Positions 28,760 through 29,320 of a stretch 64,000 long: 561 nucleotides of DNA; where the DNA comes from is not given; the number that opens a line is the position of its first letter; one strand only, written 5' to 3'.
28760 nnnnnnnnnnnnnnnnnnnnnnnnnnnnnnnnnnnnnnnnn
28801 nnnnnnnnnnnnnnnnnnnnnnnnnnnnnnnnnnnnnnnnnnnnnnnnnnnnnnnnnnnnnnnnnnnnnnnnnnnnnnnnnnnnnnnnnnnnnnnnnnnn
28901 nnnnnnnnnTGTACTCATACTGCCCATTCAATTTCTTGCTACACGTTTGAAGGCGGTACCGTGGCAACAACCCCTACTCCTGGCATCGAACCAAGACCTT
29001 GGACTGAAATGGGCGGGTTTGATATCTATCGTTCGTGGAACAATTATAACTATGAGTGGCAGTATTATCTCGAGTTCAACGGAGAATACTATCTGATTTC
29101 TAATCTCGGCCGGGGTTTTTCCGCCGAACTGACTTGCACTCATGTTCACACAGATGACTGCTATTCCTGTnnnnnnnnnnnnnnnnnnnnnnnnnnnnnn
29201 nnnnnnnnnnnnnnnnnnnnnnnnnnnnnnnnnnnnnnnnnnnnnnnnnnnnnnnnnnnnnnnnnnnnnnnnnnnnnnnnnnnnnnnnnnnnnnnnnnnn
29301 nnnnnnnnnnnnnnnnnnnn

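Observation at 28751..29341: Array of nine HxHxxxC motifs in the giant protein, with the same motif in the sortase-pilus tip adhesin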

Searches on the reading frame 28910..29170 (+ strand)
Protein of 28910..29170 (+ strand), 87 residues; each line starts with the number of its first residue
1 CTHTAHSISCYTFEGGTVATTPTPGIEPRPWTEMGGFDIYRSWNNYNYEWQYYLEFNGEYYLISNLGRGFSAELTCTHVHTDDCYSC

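Call 48: search_protein_families(library=pfam, proteins=[window:28910-29170:+], max_evalue=10)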
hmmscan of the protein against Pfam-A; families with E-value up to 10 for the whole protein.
seq(87 aa): 0 families

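Call 55: predict_structure(alignment_id=A3)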
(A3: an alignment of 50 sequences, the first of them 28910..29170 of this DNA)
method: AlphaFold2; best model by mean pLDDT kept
length: 87 residues; sequences in the alignment: 50
mean_pLDDT: 90.3   pTM: 0.77
mean pLDDT of the five models: 90.3, 90.1, 89.6, 88.1, 87.3
residues with pLDDT >= 90: 68; 70-90: 9; 50-70: 10; < 50: 0
segments of 3 or more residues with pLDDT < 50: none
pLDDT, mean of each block of 10 residues (from residue 1): 81 96 96 96 95 96 96 85 64
secondary structure, 60 per line:
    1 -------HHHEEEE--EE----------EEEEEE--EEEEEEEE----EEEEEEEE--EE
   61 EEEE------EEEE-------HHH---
elements in order: E11-14 E29-34 E37-44 E49-56 E59-64 E71-74

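Call 58: fold_search(model_id=the predicted structure, library=pdb)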
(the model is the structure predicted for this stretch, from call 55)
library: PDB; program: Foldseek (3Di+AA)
matches with E <= 10: 92; with E <= 0.001: 0
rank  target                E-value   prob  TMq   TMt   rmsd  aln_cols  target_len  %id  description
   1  4c0f_D                1.6e+00  0.04  0.14  0.12  12.7        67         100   18  Structure of the NOT-box domain of human CNOT2 (released 2013-10-09)
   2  3nec_A                2.4e+00  0.11  0.26  0.16   5.0        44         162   14  Crystal Structure of Toxoplasma gondii Profilin (released 2010-09-29)
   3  6y2p_B                2.6e+00  0.14  0.29  0.09   7.5        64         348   11  Escherichia coli RnlA-RnlB Toxin-Antitoxin System. (released 2021-04-14)
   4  1e2z_A                2.9e+00  0.06  0.23  0.11  16.2        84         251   12  Q158L mutant of cytochrome f from Chlamydomonas reinhardtii (released 2000-08-04)
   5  9gbk_K                3.2e+00  0.11  0.23  0.13   5.0        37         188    5  Blm10-20S proteasome complex from pre1-1 (released 2024-09-11)
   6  3kg6_B                3.2e+00  0.11  0.24  0.09  10.2        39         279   15  Dehydratase domain from CurF module of Curacin polyketide synthase (released 2010-01-19)
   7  5v38_B                3.2e+00  0.04  0.18  0.07  10.7        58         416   16  Crystal Structure of The Receptor-binding Domain of Botulinum Neurotoxin Type HA (released 2017-03-22)
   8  6lwr_A                3.4e+00  0.02  0.16  0.07  11.1        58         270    7  Crystal structure of human NEIL1(K242) bound to duplex DNA containing a cleaved C:T mismatch (released 2021-06-09)
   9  1e2v_A                3.6e+00  0.05  0.23  0.12  16.1        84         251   12  N153Q mutant of cytochrome f from Chlamydomonas reinhardtii (released 2000-08-04)
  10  1cfm_A                3.6e+00  0.04  0.22  0.11  16.1        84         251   12  CYTOCHROME F FROM CHLAMYDOMONAS REINHARDTII (released 1999-04-27)
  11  6wjn_p                4.3e+00  0.09  0.26  0.13   5.4        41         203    7  SD-like state of human 26S Proteasome with non-cleavable M1-linked hexaubiquitin and E3 ubiquitin ligase E6AP/UBE3A (released 2020-08-05)
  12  4eag_A                4.3e+00  0.06  0.24  0.22  14.8        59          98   12  Co-crystal structure of an chimeric AMPK core with ATP (released 2012-06-06)
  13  3bx8_G                4.3e+00  0.06  0.21  0.13   7.9        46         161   17  Engineered Human Lipocalin 2 (LCN2), apo-form (released 2009-01-20)
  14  4eak_A                4.5e+00  0.10  0.26  0.25   7.6        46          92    9  Co-crystal structure of an AMPK core with ATP (released 2012-06-06)
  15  4c0f_B                4.8e+00  0.03  0.18  0.15  11.5        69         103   13  Structure of the NOT-box domain of human CNOT2 (released 2013-10-09)
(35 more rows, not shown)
